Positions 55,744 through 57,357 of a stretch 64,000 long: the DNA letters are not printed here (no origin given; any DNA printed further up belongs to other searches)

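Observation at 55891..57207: FHA-FHA-[2Fe-2S] ferredoxin fusion protein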

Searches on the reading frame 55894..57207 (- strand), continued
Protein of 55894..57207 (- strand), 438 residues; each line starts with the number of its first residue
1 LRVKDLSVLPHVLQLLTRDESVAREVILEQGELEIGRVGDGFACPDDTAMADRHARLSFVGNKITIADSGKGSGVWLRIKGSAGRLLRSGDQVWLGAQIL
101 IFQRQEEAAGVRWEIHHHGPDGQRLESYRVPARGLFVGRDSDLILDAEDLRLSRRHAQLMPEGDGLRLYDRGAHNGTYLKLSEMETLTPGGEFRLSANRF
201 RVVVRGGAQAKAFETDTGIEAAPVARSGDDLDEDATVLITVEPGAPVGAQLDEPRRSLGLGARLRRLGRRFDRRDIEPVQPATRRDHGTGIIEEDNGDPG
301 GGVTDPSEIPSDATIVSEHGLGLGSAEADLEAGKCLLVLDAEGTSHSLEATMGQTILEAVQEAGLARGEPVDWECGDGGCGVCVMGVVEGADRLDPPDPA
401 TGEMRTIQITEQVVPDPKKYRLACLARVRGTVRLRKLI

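Call 41: find_homologous_proteins(query=P0062, max_evalue=1e-10)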
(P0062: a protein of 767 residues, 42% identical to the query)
Query P0062 (767 aa): 773 proteins with E <= 1e-10 among 8000 candidates; the best 120 are listed.
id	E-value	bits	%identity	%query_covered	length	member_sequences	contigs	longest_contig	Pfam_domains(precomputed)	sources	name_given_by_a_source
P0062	0.0e+0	1747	100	100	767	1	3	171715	PF00498.32,PF07992.21,PF16697.11,PF13738.13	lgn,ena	-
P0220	0.0e+0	1433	82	100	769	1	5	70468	PF00498.32,PF07992.21,PF16697.11,PF13738.13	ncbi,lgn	-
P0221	0.0e+0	1354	75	100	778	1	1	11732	PF00498.32,PF07992.21,PF16697.11,PF13738.13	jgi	jgi:thioredoxin reductase/pSer/pThr/pTyr-binding forkhead associated (FHA) protein/ferredoxin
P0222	0.0e+0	1351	75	100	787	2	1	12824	PF01266.31,PF00890.31,PF00498.32,PF07992.21,PF16697.11,PF13738.13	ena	-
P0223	0.0e+0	1332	74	100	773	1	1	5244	PF01266.31,PF00890.31,PF00498.32,PF07992.21,PF16697.11,PF13738.13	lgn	-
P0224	0.0e+0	1300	72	100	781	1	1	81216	PF00890.31,PF00498.32,PF07992.21,PF16697.11,PF13738.13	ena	-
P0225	0.0e+0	1280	72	100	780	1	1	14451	PF01266.31,PF00890.31,PF00498.32,PF07992.21,PF16697.11,PF13738.13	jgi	jgi:thioredoxin reductase/pSer/pThr/pTyr-binding forkhead associated (FHA) protein/ferredoxin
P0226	0.0e+0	1251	70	100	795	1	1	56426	PF00498.32,PF07992.21,PF16697.11,PF13738.13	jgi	-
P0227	0.0e+0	1244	69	100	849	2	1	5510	PF00890.31,PF00498.32,PF07992.21,PF16697.11,PF13738.13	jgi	-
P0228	0.0e+0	1230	70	82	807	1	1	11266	PF00498.32,PF07992.21,PF16697.11,PF13738.13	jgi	jgi:thioredoxin reductase/pSer/pThr/pTyr-binding forkhead associated (FHA) protein/ferredoxin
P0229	0.0e+0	1224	67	99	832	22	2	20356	PF00498.32,PF07992.21,PF16697.11,PF13738.13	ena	-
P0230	0.0e+0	1223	70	81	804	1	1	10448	PF00498.32,PF07992.21,PF16697.11,PF13738.13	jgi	jgi:thioredoxin reductase/pSer/pThr/pTyr-binding forkhead associated (FHA) protein/ferredoxin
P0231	0.0e+0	1222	68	100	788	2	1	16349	PF00498.32,PF07992.21,PF16697.11,PF13738.13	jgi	jgi:thioredoxin reductase/pSer/pThr/pTyr-binding forkhead associated (FHA) protein/ferredoxin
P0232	0.0e+0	1216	68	99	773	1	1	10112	PF00890.31,PF00498.32,PF07992.21,PF16697.11,PF13738.13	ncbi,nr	ncbi:MAG: FAD-dependent oxidoreductase [Deltaproteobacteria bacterium]|nr:FAD-dependent oxidoreducta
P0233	0.0e+0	1215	65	99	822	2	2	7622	PF00498.32,PF07992.21,PF16697.11,PF13738.13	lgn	-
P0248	0.0e+0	1132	64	99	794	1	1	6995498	PF01266.31,PF00890.31,PF00498.32,PF07992.21,PF16697.11,PF13738.13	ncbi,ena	-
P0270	2.3e-271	921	54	99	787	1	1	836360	PF00890.31,PF00498.32,PF00111.33,PF07992.21,PF16697.11,PF13738.13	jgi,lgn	-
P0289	2.2e-237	808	48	99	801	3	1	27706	PF00498.32,PF00111.33,PF07992.21,PF16697.11,PF13738.13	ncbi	-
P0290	6.7e-231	787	48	100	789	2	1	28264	PF00498.32,PF00111.33,PF07992.21,PF16697.11,PF13738.13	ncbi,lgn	ncbi:MAG TPA: FHA domain-containing protein [Candidatus Binatia bacterium]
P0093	6.2e-213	728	46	99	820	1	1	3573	PF00498.32,PF00111.33,PF07992.21,PF16697.11,PF13738.13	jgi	jgi:thioredoxin reductase/ferredoxin/pSer/pThr/pTyr-binding forkhead associated (FHA) protein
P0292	6.9e-204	698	44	99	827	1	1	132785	PF00498.32,PF00111.33,PF07992.21,PF16697.11,PF13738.13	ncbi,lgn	ncbi:MAG: FAD-dependent oxidoreductase [Myxococcota bacterium]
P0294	6.7e-181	622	44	98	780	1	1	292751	PF00498.32,PF00111.33,PF07992.21,PF16697.11,PF13738.13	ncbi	-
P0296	7.4e-179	615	42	99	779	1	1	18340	PF00498.32,PF00111.33,PF07992.21,PF16697.11,PF13738.13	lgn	-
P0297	1.7e-178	614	42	98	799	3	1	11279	PF00498.32,PF00111.33,PF07992.21,PF16697.11,PF13738.13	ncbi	-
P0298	6.7e-178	612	41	98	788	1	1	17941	PF00890.31,PF00498.32,PF00111.33,PF07992.21,PF16697.11,PF13738.13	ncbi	-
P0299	1.0e-176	608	42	98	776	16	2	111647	PF00498.32,PF00111.33,PF07992.21,PF16697.11,PF13738.13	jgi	-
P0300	7.4e-176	605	43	99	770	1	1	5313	PF00498.32,PF00111.33,PF07992.21,PF16697.11,PF13738.13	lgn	-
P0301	1.4e-175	604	42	99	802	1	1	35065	PF00498.32,PF00111.33,PF07992.21,PF16697.11,PF13738.13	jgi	jgi:thioredoxin reductase/pSer/pThr/pTyr-binding forkhead associated (FHA) protein/ferredoxin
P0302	1.9e-175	604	42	99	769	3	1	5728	PF00498.32,PF00111.33,PF07992.21,PF16697.11,PF13738.13,PF12831.14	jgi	jgi:pSer/pThr/pTyr-binding forkhead associated (FHA) protein/thioredoxin reductase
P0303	2.2e-175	603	42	99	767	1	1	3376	PF00498.32,PF00111.33,PF07992.21,PF16697.11,PF13738.13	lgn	-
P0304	2.6e-175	603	42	98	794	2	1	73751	PF00498.32,PF00111.33,PF07992.21,PF16697.11,PF13738.13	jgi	-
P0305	2.7e-175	603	43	98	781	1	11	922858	PF00498.32,PF00111.33,PF07992.21,PF16697.11,PF13738.13,PF12831.14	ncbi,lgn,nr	ncbi:MAG: FHA domain-containing protein [candidate division KSB1 bacterium]|nr:FHA domain-containing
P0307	6.0e-175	602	41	100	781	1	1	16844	PF00498.32,PF00111.33,PF07992.21,PF16697.11,PF13738.13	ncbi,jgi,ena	-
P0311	1.0e-173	598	40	99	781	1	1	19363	PF00498.32,PF00111.33,PF07992.21,PF16697.11,PF13738.13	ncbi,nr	ncbi:FHA domain-containing protein [candidate division KSB1 bacterium]|nr:FHA domain-containing prot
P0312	1.4e-173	597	42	98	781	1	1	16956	PF00498.32,PF00111.33,PF07992.21,PF16697.11,PF13738.13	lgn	-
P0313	1.9e-173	597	41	98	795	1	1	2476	PF00498.32,PF00111.33,PF07992.21,PF16697.11,PF13738.13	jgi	jgi:thioredoxin reductase/ferredoxin/pSer/pThr/pTyr-binding forkhead associated (FHA) protein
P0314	2.0e-173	597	42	94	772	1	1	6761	PF00498.32,PF00111.33,PF07992.21,PF16697.11,PF13738.13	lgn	-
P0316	4.5e-173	596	41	98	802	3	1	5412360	PF00498.32,PF00111.33,PF07992.21,PF16697.11,PF13738.13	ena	-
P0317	5.0e-173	596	42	98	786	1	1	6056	PF00498.32,PF00111.33,PF07992.21,PF16697.11,PF13738.13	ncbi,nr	ncbi:MAG: FHA domain-containing protein [Rhodothermales bacterium]|nr:FHA domain-containing protein 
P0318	6.1e-173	595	43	99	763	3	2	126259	PF00498.32,PF00111.33,PF07992.21,PF16697.11,PF13738.13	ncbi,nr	ncbi:MAG: FHA domain-containing protein [Bacteroidetes bacterium]|nr:FHA domain-containing protein [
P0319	1.2e-172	594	40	98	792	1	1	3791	PF00498.32,PF00111.33,PF07992.21,PF16697.11,PF13738.13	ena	-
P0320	1.2e-172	594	41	98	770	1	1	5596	PF00498.32,PF00111.33,PF07992.21,PF16697.11,PF13738.13,PF12831.14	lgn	-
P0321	1.4e-172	594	42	98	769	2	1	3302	PF00498.32,PF00111.33,PF07992.21,PF16697.11,PF13738.13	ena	-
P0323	1.9e-172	594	41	99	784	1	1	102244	PF00498.32,PF00111.33,PF07992.21,PF16697.11,PF13738.13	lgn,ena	-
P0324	2.2e-172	593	41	98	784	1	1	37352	PF00498.32,PF00111.33,PF07992.21,PF16697.11,PF13738.13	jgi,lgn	jgi:thioredoxin reductase/pSer/pThr/pTyr-binding forkhead associated (FHA) protein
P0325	2.5e-172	593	41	98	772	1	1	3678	PF00498.32,PF00111.33,PF07992.21,PF16697.11,PF13738.13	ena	-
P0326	2.5e-172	593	42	99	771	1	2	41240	PF00498.32,PF00111.33,PF07992.21,PF16697.11,PF13738.13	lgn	-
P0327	2.8e-172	593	41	98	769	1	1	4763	PF00498.32,PF00111.33,PF07992.21,PF16697.11,PF13738.13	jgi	-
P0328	3.4e-172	593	44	77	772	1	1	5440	PF00498.32,PF00111.33,PF07992.21,PF16697.11,PF13738.13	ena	-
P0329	3.5e-172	593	42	78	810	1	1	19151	PF00498.32,PF00111.33,PF07992.21,PF16697.11,PF13738.13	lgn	-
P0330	4.2e-172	593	42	99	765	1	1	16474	PF00498.32,PF00111.33,PF07992.21,PF00070.34,PF16697.11,PF13738.13,PF01262.28,PF12831.14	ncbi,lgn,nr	ncbi:MAG: FHA domain-containing protein [Ignavibacteriae bacterium]|nr:FHA domain-containing protein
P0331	4.4e-172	592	41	99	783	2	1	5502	PF00498.32,PF00111.33,PF07992.21,PF16697.11,PF13738.13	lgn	-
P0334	8.6e-172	592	41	98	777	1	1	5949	PF00498.32,PF00111.33,PF07992.21,PF16697.11,PF13738.13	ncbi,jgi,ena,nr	ncbi:MAG: FHA domain-containing protein [Gemmatimonadota bacterium]|nr:FHA domain-containing protein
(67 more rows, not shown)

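Call 44: find_encoding_contigs(protein=P0305, flank=7000, max_places=1)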
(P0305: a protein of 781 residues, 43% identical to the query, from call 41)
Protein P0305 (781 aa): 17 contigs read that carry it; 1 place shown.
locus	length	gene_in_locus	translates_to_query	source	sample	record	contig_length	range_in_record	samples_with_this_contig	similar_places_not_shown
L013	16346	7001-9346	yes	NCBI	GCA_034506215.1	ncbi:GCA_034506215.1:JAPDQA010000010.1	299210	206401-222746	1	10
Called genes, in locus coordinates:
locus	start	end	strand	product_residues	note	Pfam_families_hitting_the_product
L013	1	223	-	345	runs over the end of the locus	PF06662:C5-epim_C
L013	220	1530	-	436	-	PF01943:Polysacc_synt, PF13440:Polysacc_synt_3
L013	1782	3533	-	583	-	PF19510:DUF6044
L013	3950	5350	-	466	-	PF07228:SpoIIE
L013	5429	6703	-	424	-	PF07075:NamZ_N, PF20732:NamZ_C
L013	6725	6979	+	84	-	-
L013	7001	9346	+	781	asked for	PF07992:Pyr_redox_2, PF12831:FAD_oxidored (weak), PF13738:Pyr_redox_3, PF16697:Yop-YscD_cpl (faint), PF00498:FHA, PF00111:Fer2 (weak)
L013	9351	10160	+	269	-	PF00481:PP2C (weak), PF13672:PP2C_2, PF07228:SpoIIE (faint)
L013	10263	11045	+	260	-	PF00849:PseudoU_synth_2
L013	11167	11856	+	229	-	PF00702:Hydrolase, PF13419:HAD_2, PF13242:Hydrolase_like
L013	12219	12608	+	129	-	PF13466:STAS_2 (weak)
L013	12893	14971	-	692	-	PF07719:TPR_2 (faint), PF13181:TPR_8 (faint), PF13472:Lipase_GDSL_2 (weak), PF13424:TPR_12 (faint), PF00515:TPR_1 (faint), PF13371:TPR_9 (faint), PF13431:TPR_17 (faint), PF14559:TPR_19, +1 more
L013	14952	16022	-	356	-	PF00356:LacI, PF00532:Peripla_BP_1, PF13407:Peripla_BP_4, PF13377:Peripla_BP_3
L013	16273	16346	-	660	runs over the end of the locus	PF13472:Lipase_GDSL_2 (faint), PF13428:TPR_14 (faint), PF12895:ANAPC3 (faint), PF14559:TPR_19 (faint), PF13432:TPR_16 (weak), PF07719:TPR_2 (weak), PF13181:TPR_8 (faint), PF13432:TPR_16 (weak)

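Call 45: find_encoding_contigs(protein=P0248, flank=7000, max_places=1)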
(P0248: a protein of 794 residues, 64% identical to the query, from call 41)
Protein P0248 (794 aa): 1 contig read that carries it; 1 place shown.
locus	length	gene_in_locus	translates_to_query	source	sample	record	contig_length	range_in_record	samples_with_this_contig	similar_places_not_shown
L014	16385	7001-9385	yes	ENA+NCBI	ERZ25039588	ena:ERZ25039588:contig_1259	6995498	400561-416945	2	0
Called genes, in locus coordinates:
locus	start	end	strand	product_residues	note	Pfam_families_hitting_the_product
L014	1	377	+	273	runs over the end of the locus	PF01578:Cytochrom_C_asm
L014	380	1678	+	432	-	PF05201:GlutR_N, PF01488:Shikimate_DH, PF00745:GlutR_dimer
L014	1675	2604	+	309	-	PF01379:Porphobil_deam, PF03900:Porphobil_deamC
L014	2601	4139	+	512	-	PF00590:TP_methylase, PF02602:HEM4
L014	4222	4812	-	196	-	-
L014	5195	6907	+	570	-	PF00512:HisKA, PF02518:HATPase_c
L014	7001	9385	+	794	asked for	PF00890:FAD_binding_2 (faint), PF01266:DAO (faint), PF07992:Pyr_redox_2, PF13738:Pyr_redox_3, PF16697:Yop-YscD_cpl (faint), PF00498:FHA (weak)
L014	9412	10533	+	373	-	-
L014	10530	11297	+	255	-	PF03928:HbpS-like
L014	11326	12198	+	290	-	PF16697:Yop-YscD_cpl, PF00498:FHA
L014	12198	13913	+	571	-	PF13372:Alginate_exp (faint)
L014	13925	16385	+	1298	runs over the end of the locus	PF08309:LVIVD (faint)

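Call 46: find_encoding_contigs(protein=P0318, flank=7000, max_places=1)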
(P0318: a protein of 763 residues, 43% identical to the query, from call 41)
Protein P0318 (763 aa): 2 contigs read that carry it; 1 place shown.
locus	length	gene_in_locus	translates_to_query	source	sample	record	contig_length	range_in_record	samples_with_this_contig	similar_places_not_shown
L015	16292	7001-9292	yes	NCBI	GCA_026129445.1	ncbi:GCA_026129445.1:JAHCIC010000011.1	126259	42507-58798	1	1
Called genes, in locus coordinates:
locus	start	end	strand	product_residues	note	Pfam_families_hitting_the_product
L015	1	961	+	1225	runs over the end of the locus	PF14537:Cytochrom_c3_2 (faint), PF08309:LVIVD (weak)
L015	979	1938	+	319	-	PF13435:Cytochrome_C554 (weak)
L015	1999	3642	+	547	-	PF00027:cNMP_binding, PF12837:Fer4_6 (faint), PF13237:Fer4_10 (faint), PF13247:Fer4_11, PF12838:Fer4_7 (weak), PF13187:Fer4_9 (weak), PF00037:Fer4 (weak)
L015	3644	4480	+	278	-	-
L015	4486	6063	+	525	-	PF02085:Cytochrom_CIII (faint), PF14522:Cytochrome_C7 (faint), PF14537:Cytochrom_c3_2 (faint)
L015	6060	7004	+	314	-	PF00498:FHA, PF16697:Yop-YscD_cpl, PF00498:FHA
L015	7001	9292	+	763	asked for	PF07992:Pyr_redox_2, PF13738:Pyr_redox_3, PF00498:FHA, PF16697:Yop-YscD_cpl (weak), PF00498:FHA, PF00111:Fer2 (weak)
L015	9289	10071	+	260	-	PF00481:PP2C (weak), PF13672:PP2C_2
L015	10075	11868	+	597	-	PF00069:Pkinase, PF07714:PK_Tyr_Ser-Thr, PF01636:APH (faint), PF08308:PEGA, PF13620:CarboxypepD_reg (faint)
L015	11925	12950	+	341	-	PF07719:TPR_2 (faint), PF13181:TPR_8 (faint), PF03783:CsgG (weak)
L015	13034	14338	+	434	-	PF13371:TPR_9 (weak), PF07719:TPR_2 (faint), PF03783:CsgG (weak)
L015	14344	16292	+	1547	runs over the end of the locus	PF17164:DUF5122 (faint), PF15780:ASH (weak), PF22544:HYDIN_VesB_CFA65-like_Ig (weak), PF15780:ASH, PF22073:Cep192_D4 (weak), PF22544:HYDIN_VesB_CFA65-like_Ig (weak), PF13860:FlgD_ig, PF18962:Por_Secre_tail (weak), +2 more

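Call 74: find_encoding_contigs(protein=P0292, flank=7000, max_places=1)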
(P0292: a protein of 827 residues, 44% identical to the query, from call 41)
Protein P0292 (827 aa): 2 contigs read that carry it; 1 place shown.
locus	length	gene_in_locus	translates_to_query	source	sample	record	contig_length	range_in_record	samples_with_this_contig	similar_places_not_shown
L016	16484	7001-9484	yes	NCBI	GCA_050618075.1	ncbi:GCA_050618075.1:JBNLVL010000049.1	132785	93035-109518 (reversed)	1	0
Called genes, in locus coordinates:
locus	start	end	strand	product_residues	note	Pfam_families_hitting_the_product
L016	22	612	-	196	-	-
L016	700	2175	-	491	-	PF01235:Na_Ala_symp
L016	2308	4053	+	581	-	PF00501:AMP-binding, PF13193:AMP-binding_C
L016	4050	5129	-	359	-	PF04909:Amidohydro_2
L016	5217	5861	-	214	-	PF13469:Sulfotransfer_3 (faint)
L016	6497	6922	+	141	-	PF16697:Yop-YscD_cpl, PF00498:FHA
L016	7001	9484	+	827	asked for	PF07992:Pyr_redox_2, PF13738:Pyr_redox_3, PF16697:Yop-YscD_cpl (faint), PF00498:FHA, PF00111:Fer2 (weak)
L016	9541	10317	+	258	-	PF00205:TPP_enzyme_M (faint), PF02146:SIR2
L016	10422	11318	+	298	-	PF03446:NAD_binding_2, PF03807:F420_oxidored (weak), PF14833:NAD_binding_11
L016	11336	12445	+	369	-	PF06742:DUF1214 (weak)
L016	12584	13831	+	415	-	PF00067:p450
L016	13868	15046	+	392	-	PF00067:p450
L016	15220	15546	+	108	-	PF13146:TRL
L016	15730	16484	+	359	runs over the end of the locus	PF11136:DUF2889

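Call 75: find_encoding_contigs(protein=P0270, flank=7000, max_places=1)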
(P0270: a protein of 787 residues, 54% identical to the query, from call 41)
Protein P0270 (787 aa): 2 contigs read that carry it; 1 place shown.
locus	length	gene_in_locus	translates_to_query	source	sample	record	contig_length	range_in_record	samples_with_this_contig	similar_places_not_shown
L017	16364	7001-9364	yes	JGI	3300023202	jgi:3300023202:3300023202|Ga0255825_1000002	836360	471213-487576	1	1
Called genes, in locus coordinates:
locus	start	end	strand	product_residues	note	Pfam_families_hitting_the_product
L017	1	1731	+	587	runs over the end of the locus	-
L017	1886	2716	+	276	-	PF00535:Glycos_transf_2, PF13641:Glyco_tranf_2_3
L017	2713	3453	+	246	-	PF13489:Methyltransf_23, PF13847:Methyltransf_31 (weak), PF08241:Methyltransf_11, PF08242:Methyltransf_12, PF13649:Methyltransf_25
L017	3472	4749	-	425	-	PF00275:EPSP_synthase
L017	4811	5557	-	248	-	-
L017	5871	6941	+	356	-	-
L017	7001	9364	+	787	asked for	PF00890:FAD_binding_2 (faint), PF07992:Pyr_redox_2, PF13738:Pyr_redox_3, PF16697:Yop-YscD_cpl (faint), PF00498:FHA (weak), PF00111:Fer2 (weak)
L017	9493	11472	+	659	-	PF09699:Paired_CXXCH_1 (faint), PF13435:Cytochrome_C554, PF14537:Cytochrom_c3_2 (faint), PF22113:Mtrc-MtrF_II-IV_dom (faint), PF13435:Cytochrome_C554, PF14522:Cytochrome_C7 (weak)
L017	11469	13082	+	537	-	PF00027:cNMP_binding, PF13237:Fer4_10 (faint), PF13247:Fer4_11 (weak), PF25160:LdpA_Fe-S-bd (weak), PF12838:Fer4_7 (weak), PF00037:Fer4 (weak), PF12837:Fer4_6 (weak), PF13187:Fer4_9 (weak), +1 more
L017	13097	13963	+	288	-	-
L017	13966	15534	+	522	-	PF09699:Paired_CXXCH_1 (faint), PF14537:Cytochrom_c3_2 (faint), PF14522:Cytochrome_C7 (weak)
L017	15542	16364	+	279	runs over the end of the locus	PF00498:FHA, PF16697:Yop-YscD_cpl, PF00498:FHA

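Call 77: search_protein_families(library=padloc, proteins=[window:55894-57201:-], max_evalue=0.001)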
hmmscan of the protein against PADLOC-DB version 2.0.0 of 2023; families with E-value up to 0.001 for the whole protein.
window:55894-57201:- (436 aa): 0 families

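Call 78: search_protein_families(library=pfam, alignment_id=A1, max_evalue=0.001)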
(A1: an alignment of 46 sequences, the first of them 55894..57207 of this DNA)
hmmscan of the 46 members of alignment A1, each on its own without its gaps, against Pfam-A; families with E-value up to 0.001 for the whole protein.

A. member 1, window:55894-57207:- (438 aa): 3 families
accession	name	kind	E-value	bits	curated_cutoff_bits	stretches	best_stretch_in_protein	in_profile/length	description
PF16697.10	Yop-YscD_cpl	-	6.1e-12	46.1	33.2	2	24-105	10-93/94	Inner membrane component of T3SS, cytoplasmic domain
PF00498.31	FHA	-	2.4e-11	44.4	20.7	1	137-185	3-52/67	FHA domain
PF00111.32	Fer2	-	1.3e-06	28.7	21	1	342-428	4-76/77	2Fe-2S iron-sulfur cluster binding domain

B. families by the number of members that match (of 46 scanned): 3 families
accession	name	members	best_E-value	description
PF00498.31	FHA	46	4.8e-19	FHA domain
PF00111.32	Fer2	46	2.1e-08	2Fe-2S iron-sulfur cluster binding domain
PF16697.10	Yop-YscD_cpl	45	2.5e-13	Inner membrane component of T3SS, cytoplasmic domain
